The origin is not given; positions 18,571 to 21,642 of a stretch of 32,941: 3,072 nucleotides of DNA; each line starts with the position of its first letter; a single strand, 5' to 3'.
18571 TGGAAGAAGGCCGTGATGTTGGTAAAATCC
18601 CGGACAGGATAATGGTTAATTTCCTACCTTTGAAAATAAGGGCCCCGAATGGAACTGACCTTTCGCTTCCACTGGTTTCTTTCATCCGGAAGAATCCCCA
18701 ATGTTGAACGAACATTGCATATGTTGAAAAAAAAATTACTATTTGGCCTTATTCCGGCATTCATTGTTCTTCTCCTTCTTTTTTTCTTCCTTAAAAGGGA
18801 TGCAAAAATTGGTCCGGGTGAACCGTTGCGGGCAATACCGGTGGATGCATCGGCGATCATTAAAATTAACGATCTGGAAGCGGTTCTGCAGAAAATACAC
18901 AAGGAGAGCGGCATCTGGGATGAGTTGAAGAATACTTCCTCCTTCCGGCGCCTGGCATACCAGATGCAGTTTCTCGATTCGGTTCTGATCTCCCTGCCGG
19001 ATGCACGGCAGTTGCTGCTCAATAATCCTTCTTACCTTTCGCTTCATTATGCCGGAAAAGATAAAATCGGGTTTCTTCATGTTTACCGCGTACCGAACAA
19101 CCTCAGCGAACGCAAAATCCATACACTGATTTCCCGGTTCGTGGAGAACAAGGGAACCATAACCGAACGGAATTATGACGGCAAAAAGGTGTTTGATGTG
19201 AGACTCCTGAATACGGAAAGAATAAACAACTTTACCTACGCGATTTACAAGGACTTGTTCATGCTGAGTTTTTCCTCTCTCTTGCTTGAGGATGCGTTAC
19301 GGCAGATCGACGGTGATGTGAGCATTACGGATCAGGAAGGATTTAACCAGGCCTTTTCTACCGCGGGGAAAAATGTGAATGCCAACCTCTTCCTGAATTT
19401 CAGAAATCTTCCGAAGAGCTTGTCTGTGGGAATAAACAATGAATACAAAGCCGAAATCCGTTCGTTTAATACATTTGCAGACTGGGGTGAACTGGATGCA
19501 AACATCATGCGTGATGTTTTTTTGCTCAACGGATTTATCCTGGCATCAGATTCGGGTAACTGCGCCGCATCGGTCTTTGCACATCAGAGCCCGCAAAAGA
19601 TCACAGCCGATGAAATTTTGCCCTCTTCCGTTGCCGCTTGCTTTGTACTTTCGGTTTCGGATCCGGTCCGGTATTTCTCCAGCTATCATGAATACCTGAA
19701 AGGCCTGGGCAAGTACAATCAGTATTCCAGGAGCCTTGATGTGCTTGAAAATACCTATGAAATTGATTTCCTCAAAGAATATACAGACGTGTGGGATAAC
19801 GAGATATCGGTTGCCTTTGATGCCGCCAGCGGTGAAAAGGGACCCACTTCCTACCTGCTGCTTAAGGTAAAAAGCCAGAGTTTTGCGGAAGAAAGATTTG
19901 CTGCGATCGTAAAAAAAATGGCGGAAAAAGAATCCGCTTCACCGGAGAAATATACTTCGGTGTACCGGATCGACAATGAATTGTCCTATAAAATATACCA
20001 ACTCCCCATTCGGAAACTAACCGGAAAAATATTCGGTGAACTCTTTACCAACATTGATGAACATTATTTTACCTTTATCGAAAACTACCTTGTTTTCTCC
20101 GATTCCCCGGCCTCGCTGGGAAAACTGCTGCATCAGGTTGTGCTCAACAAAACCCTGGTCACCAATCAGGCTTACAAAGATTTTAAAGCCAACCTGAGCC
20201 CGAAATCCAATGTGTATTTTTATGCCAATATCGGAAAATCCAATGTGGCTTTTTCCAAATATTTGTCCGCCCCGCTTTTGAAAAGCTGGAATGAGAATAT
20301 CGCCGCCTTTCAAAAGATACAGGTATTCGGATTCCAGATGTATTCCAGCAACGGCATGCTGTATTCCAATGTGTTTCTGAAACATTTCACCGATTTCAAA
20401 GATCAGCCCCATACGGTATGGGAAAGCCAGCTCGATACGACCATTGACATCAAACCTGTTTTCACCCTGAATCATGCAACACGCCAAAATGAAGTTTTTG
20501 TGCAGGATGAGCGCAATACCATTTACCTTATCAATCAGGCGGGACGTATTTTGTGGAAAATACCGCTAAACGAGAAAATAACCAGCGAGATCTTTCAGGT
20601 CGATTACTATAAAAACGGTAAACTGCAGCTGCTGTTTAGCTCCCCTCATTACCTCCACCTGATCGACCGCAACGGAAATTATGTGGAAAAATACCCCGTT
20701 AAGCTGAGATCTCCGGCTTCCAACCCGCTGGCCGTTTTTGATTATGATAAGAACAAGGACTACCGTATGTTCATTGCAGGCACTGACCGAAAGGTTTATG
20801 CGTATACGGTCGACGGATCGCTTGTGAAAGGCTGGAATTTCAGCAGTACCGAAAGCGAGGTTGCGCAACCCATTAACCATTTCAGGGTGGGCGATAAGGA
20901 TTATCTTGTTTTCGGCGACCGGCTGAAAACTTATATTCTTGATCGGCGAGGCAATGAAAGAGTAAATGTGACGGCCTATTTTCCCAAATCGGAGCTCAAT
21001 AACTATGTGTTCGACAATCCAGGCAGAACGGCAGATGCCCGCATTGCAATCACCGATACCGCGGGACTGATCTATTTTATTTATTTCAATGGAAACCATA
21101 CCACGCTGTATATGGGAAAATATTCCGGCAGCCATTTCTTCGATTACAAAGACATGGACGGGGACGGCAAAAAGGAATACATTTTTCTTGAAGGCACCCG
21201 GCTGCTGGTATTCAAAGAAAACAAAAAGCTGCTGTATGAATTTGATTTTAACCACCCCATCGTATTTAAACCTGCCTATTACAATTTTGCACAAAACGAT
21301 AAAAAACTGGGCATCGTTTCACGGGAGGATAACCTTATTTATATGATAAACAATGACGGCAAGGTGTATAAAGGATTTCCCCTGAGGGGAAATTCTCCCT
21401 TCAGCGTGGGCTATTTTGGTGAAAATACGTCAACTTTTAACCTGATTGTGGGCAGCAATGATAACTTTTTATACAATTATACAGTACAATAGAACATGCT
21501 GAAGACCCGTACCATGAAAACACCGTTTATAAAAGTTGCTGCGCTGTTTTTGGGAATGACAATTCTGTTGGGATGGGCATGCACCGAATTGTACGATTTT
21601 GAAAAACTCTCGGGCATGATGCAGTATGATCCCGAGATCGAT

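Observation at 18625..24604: Tightly coupled three-gene envelope operon of unknown function, 3 kb from the T9SS core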

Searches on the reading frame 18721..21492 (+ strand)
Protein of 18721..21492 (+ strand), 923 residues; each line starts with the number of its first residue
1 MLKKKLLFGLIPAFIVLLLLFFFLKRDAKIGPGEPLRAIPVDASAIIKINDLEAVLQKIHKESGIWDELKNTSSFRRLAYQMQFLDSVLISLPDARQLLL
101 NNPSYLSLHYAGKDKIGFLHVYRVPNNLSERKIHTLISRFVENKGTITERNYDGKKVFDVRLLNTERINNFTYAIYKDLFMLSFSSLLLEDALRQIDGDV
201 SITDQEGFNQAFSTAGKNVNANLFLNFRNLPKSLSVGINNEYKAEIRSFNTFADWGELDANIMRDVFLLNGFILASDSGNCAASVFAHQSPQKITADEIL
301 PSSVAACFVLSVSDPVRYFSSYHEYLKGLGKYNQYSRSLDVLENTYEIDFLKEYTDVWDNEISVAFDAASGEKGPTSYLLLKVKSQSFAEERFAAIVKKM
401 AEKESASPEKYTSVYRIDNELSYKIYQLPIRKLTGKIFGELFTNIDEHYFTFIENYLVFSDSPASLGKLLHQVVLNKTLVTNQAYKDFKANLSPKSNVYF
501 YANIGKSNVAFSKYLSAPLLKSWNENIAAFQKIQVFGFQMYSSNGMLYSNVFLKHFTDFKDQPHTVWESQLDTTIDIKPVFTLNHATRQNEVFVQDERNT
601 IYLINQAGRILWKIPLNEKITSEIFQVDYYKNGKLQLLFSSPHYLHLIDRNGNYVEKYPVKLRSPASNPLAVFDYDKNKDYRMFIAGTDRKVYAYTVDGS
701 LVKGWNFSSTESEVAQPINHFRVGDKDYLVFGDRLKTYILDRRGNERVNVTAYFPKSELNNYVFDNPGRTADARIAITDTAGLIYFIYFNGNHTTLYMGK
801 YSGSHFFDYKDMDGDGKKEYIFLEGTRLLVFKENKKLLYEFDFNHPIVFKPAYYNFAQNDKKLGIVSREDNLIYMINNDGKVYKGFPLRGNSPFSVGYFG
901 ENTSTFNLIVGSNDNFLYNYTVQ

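Call 5: search_protein_families(library=pfam, proteins=[window:18721-21492:+], max_evalue=1)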
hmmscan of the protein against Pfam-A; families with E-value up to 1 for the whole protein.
window:18721-21492:+ (923 aa): 7 families
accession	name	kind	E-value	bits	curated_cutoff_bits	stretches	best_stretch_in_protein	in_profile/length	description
PF13570.13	Beta-prop_ACSF4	-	8.3e-14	52.2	133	2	686-920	109-327/329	Beta-alanine-activating enzyme, beta-propeller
PF11832.13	DUF3352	-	4.4e-07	29.3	26.8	1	132-552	136-533/536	Protein of unknown function (DUF3352)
PF22701.2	Mala_s_1-like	-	0.00016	21.9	27.5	1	555-660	63-168/195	Mal s 1 allergenic protein-like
PF13360.13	PQQ_2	-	0.0012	18.9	27.6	1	565-754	15-148/233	Outer membrane protein assembly factor BamB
PF13517.12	FG-GAP_3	-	0.013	16.5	26.9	0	787-821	21-60/61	FG-GAP-like repeat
PF17146.10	PIN_6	-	0.09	13.7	27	1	41-85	3-47/87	PIN domain of ribonuclease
PF25293.1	Beta-prop_EMC1_N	-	0.14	12.3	34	1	564-625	96-156/219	EMC1 N-terminal beta-propeller domain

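Call 6: search_protein_families(library=ncbifam, proteins=[window:18721-21492:+], max_evalue=1)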
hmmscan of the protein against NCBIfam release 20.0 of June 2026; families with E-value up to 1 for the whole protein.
window:18721-21492:+ (923 aa): 0 families

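Call 9: search_solved_structures(query=window:18721-21492:+, max_evalue=1)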
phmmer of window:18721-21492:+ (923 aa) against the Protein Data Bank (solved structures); distinct sequences matched with E-value up to 1: 1.
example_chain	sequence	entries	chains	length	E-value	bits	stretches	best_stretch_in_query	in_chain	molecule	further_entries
8pr9_A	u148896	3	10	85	0.91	10.7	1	865-919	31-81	Cell surface protein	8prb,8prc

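Call 22: find_homologous_proteins(query=window:18721-21492:+)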
Query window:18721-21492:+ (923 aa): 42 proteins with E <= 0.001 among 8000 candidates.
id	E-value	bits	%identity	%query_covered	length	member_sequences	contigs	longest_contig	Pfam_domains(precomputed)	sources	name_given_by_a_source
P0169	0.0e+0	2084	100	100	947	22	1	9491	PF11832.14,PF13570.14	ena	-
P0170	0.0e+0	1907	90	100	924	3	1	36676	PF11832.14,PF13570.14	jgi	jgi:hypothetical protein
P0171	0.0e+0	1876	89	100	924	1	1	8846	PF25292.1,PF11832.14,PF13570.14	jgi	jgi:hypothetical protein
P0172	0.0e+0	1855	87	100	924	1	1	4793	PF11832.14,PF13570.14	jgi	jgi:hypothetical protein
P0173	0.0e+0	1763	82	100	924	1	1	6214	PF11832.14,PF13570.14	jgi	jgi:hypothetical protein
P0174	0.0e+0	1694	78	100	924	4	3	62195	PF13570.14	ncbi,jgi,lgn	-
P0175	0.0e+0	1659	77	100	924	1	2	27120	PF11832.14,PF13570.14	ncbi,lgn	-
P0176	0.0e+0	1658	77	100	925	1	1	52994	PF11832.14,PF13570.14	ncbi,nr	ncbi:MAG: DUF3352 domain-containing protein [Bacteroidales bacterium]|nr:DUF3352 domain-containing p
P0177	0.0e+0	1648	77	100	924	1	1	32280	PF11832.14,PF13570.14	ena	-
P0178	0.0e+0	1577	73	100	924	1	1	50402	PF11832.14,PF13570.14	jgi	jgi:hypothetical protein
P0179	0.0e+0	1566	73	100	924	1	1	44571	PF11832.14,PF13570.14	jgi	jgi:hypothetical protein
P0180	0.0e+0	1425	66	100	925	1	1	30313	PF13570.14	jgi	jgi:hypothetical protein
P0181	0.0e+0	1423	66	100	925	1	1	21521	PF11832.14,PF13570.14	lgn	-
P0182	0.0e+0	1089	51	100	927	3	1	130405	PF11832.14,PF13570.14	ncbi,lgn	-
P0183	0.0e+0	1081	52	100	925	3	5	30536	PF13570.14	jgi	jgi:hypothetical protein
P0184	0.0e+0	1079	50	100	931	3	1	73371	PF11832.14,PF13517.13,PF13570.14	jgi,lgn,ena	-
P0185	0.0e+0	1068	51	99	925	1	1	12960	PF11832.14,PF13517.13,PF13570.14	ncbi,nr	ncbi:MAG: hypothetical protein JXB19_05400 [Bacteroidales bacterium]|nr:hypothetical protein [Bacter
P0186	0.0e+0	1064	51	99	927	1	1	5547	PF13360.14,PF11832.14,PF13570.14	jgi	jgi:Protein of unknown function (DUF3352)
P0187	0.0e+0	1062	50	99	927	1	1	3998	PF11832.14,PF13570.14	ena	-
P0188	0.0e+0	1054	51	99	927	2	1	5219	PF11832.14,PF13570.14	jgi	jgi:hypothetical protein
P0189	0.0e+0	1053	49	100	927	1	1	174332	PF11832.14,PF13570.14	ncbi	-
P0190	0.0e+0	1053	50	98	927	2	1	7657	PF11832.14,PF13570.14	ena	-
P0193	0.0e+0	1033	50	100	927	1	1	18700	PF25292.1,PF11832.14,PF13570.14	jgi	jgi:hypothetical protein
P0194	0.0e+0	1014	49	100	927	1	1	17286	PF11832.14,PF13517.13,PF13570.14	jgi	jgi:hypothetical protein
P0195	1.4e-297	1008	48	99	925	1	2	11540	PF25292.1,PF11832.14,PF13517.13,PF13570.14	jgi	jgi:hypothetical protein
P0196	2.7e-295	1000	48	99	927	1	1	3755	PF11832.14,PF13570.14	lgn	-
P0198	2.1e-224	766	54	69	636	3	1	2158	PF11832.14,PF13570.14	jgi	jgi:hypothetical protein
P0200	1.3e-188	647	36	99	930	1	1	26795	PF25292.1,PF11832.14,PF13570.14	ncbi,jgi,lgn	-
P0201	2.2e-176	607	34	100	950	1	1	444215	PF11832.14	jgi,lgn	jgi:hypothetical protein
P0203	1.2e-158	548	46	59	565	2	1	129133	PF11832.14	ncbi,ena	-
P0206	7.0e-45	172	25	98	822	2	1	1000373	PF11832.14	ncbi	-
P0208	1.7e-42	164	25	93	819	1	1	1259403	PF11832.14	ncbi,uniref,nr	ncbi:ribonuclease HII [Flagellimonas sp. S3867]|uniref:ribonuclease HII n=1 Tax=Flagellimonas sp. S3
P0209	4.4e-19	86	23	56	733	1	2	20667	PF11832.14,PF07661.20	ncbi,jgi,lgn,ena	-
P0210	3.2e-10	57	22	60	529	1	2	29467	-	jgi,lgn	jgi:hypothetical protein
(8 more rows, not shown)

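Call 23: find_encoding_contigs(protein=P0208, flank=8000, max_places=1)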
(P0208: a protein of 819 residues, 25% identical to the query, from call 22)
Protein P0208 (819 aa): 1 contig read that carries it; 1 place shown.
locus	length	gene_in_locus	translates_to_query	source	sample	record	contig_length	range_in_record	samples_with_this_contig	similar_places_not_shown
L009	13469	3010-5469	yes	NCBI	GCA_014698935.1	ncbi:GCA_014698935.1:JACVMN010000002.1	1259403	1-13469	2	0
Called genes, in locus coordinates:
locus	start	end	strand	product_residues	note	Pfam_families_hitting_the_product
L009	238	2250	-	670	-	PF14121:Porin_10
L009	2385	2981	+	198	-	PF01351:RNase_HII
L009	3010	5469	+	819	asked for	PF11832:DUF3352 (faint)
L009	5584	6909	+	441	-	PF00691:OmpA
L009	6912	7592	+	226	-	PF21347:DUF3108_like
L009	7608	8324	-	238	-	PF21948:LplA-B_cat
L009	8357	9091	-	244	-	-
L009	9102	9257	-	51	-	PF01679:Pmp3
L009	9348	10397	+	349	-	PF08281:Sigma70_r4_2 (weak), PF00196:GerE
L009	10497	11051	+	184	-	PF14595:Thioredoxin_9 (weak), PF00085:Thioredoxin (faint)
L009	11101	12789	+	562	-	PF01336:tRNA_anti-codon, PF00152:tRNA-synt_2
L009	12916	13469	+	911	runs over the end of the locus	PF07635:PSCyt1, PF13442:Cytochrome_CBB3 (faint), PF07583:PSCyt2, PF07587:PSD1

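Call 24: find_encoding_contigs(protein=P0209, flank=8000, max_places=1)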
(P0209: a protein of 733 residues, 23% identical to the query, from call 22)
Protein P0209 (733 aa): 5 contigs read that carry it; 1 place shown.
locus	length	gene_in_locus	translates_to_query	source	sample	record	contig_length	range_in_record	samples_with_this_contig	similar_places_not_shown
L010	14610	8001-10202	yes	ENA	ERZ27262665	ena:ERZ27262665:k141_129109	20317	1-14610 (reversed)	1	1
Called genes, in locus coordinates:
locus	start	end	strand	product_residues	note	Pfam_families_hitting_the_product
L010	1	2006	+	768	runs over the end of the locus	PF00390:malic, PF03949:Malic_M, PF01515:PTA_PTB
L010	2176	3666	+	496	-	PF03553:Na_H_antiporter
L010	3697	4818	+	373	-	PF04055:Radical_SAM, PF06969:HemN_C (weak)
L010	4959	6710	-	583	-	PF01336:tRNA_anti-codon, PF00152:tRNA-synt_2, PF02938:GAD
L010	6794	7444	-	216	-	PF01327:Pep_deformylase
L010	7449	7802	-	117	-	PF20393:Pro_CA_2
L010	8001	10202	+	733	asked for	PF11832:DUF3352, PF07661:MORN_2 (faint)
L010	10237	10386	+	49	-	-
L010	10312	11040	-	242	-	PF18962:Por_Secre_tail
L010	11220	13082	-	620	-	PF18962:Por_Secre_tail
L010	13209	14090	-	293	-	PF03976:PPK2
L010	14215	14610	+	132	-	?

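Call 53: search_protein_families(library=pfam, proteins=[L009:5584-6909:+], max_evalue=0.1)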
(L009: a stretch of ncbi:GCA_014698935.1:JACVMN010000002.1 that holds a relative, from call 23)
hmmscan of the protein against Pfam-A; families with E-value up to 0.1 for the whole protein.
L009:5584-6909:+ (441 aa): 2 families
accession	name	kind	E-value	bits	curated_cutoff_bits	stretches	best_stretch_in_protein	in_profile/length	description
PF00691.25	OmpA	-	4.7e-22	78.6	27.2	1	338-434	1-98/98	OmpA family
PF05359.17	DUF748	-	0.00049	18.7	50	1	335-378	879-922/1037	Domain of Unknown Function (DUF748)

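Call 62: predict_structure(alignment_id=A2)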
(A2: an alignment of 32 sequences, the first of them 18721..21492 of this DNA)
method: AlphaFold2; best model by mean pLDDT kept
length: 923 residues; sequences in the alignment: 32
mean_pLDDT: 87.7   pTM: 0.68
mean pLDDT of the five models: 87.7, 87.1, 86.5, 86.3, 85.2
residues with pLDDT >= 90: 526; 70-90: 339; 50-70: 43; < 50: 15
segments of 3 or more residues with pLDDT < 50: 23-32
pLDDT, mean of each block of 10 residues (from residue 1): 54 68 44 76 94 87 86 75 72 79 89 85 86 84 85 90 67 90 90 87 89 86 95 92 91 93 90 81 91 94 92 93 92 93 93 94 85 78 95 94 89 85 91 89 88 95 90 84 83 90 90 90 86 90 90 77 72 92 86 95 90 95 93 93 96 93 95 91 95 94 92 93 93 94 94 87 86 92 94 92 91 91 94 93 92 88 93 92 87 85 77 89 79
secondary structure, 60 per line:
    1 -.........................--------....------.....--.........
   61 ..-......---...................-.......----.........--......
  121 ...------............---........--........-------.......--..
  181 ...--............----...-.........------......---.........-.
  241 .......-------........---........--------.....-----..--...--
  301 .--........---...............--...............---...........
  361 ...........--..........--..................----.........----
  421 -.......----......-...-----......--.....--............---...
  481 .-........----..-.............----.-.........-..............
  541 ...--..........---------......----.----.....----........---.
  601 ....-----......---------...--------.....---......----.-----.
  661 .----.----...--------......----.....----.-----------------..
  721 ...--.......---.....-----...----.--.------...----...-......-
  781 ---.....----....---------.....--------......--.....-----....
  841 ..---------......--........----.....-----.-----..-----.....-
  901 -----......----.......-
elements in order (helices of 4 or more, strands of 3 or more residues): H2-26 H35-38 E45-49 H52-62 H64-69 H73-91 H93-99 E104-112 E115-123 H130-141 E145-152 E155-162 E170-176 E179-183 H186-197 H206-214 E221-226 H230-237 H240-247 E255-262 E266-273 H282-286 E304-311 H315-329 H332-346 H350-357 E358-371 E374-383 H386-403 H408-411 E412-416 E422-428 H433-438 E448-453 E456-460 H463-474 H483-490 E498-503 H504-510 H517-525 H527-532 E533-543 E546-555 E565-570 E580-584 E589-596 E600-604 E610-615 E625-627 E636-640 E644-649 E671-673 E682-687 E692-696 E719-723 E726-732 E736-740 E746-748 E763-765 E774-779 E784-788 E793-796 E806-810 E819-824 E827-831 E837-842 E852-857 E860-867 E872-876 E895-899 E906-911 E916-922

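Call 64: fold_search(model_id=the predicted structure, library=pdb)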
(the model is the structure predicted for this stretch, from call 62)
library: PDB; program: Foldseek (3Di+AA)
matches with E <= 10: 1036; with E <= 0.001: 622
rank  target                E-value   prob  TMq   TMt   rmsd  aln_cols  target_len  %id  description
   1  6tjh_A                3.8e-15  1.00  0.28  0.63   5.3       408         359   15  Crystal structure of the computationally designed Cake9 protein (released 2020-05-06)
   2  6tjg                  5.0e-15  1.00  0.30  0.78   3.8       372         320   17  Crystal structure of the computationally designed Cake8 protein (released 2020-05-06)
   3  6tji_A                1.5e-14  1.00  0.29  0.66   5.9       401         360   16  Crystal structure of the computationally designed Cake10 protein (released 2020-05-06)
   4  8prj                  4.2e-13  1.00  0.27  0.71   4.2       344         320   18  The structure of v31Bagel8 (released 2024-07-24)
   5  7ax0                  6.4e-11  1.00  0.27  0.70   7.6       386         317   14  Crystal structure of the computationally designed Scone-E protein co-crystallized with STA form a (released 2021-06-30)
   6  7ax2                  1.1e-10  1.00  0.27  0.72   5.7       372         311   14  Crystal structure of the computationally designed Scone-E protein co-crystallized with STA, form b (released 2021-01-13)
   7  7awy                  1.7e-10  1.00  0.25  0.66   6.6       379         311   17  Crystal structure of the computationally designed Scone-R protein (released 2021-01-13)
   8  9van_B                1.8e-10  1.00  0.26  0.54   6.3       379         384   14  Cryo-EM structure of human full length KICSTOR complex (state 2) (released 2025-11-12)
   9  7awz                  2.3e-10  1.00  0.26  0.69   5.7       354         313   15  Crystal structure of the computationally designed Scone-E protein (released 2021-01-13)
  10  9v9n_B                2.9e-10  1.00  0.25  0.53   6.9       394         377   13  Cryo-EM structure of KICSTOR CCC complex (state 5) (released 2025-11-12)
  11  9v80_B                3.2e-10  1.00  0.25  0.52   7.1       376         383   14  Cryo-EM structure of KICSTOR CCC complex (state 4) (released 2025-11-12)
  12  9v6e_B                4.8e-10  1.00  0.25  0.52   7.1       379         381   14  Cryo-EM structure of human full length KICSTOR complex (state 1) (released 2025-11-12)
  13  9v86_B                1.0e-09  1.00  0.25  0.52   7.3       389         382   14  Cryo-EM structure of KICSTOR CCC complex (state 3) (released 2025-11-12)
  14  7evf                  1.9e-09  1.00  0.21  0.42   7.8       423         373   13  Plant growth-promoting factor YxaL mutant from Bacillus velezensis - T175W/S213G/W215A (released 2022-01-12)
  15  9o5a_G                3.1e-09  1.00  0.25  0.51   7.1       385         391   14  The KICSTOR-GATOR1 complex (released 2026-02-18)
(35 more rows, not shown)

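Call 66: search_solved_structures(query=A2, max_evalue=10)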
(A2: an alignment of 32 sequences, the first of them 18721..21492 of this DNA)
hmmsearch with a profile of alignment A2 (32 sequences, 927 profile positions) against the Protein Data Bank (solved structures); distinct sequences matched with E-value up to 10: 3.
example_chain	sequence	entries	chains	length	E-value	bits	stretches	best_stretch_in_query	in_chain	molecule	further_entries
8prj_A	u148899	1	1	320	0.036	15.1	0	596-627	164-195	v31Bagel8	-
8prs_A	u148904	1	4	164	0.89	10.5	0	596-627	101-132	nvBagel4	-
8pra_A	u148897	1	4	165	1.8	9.5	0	596-627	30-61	Cell surface protein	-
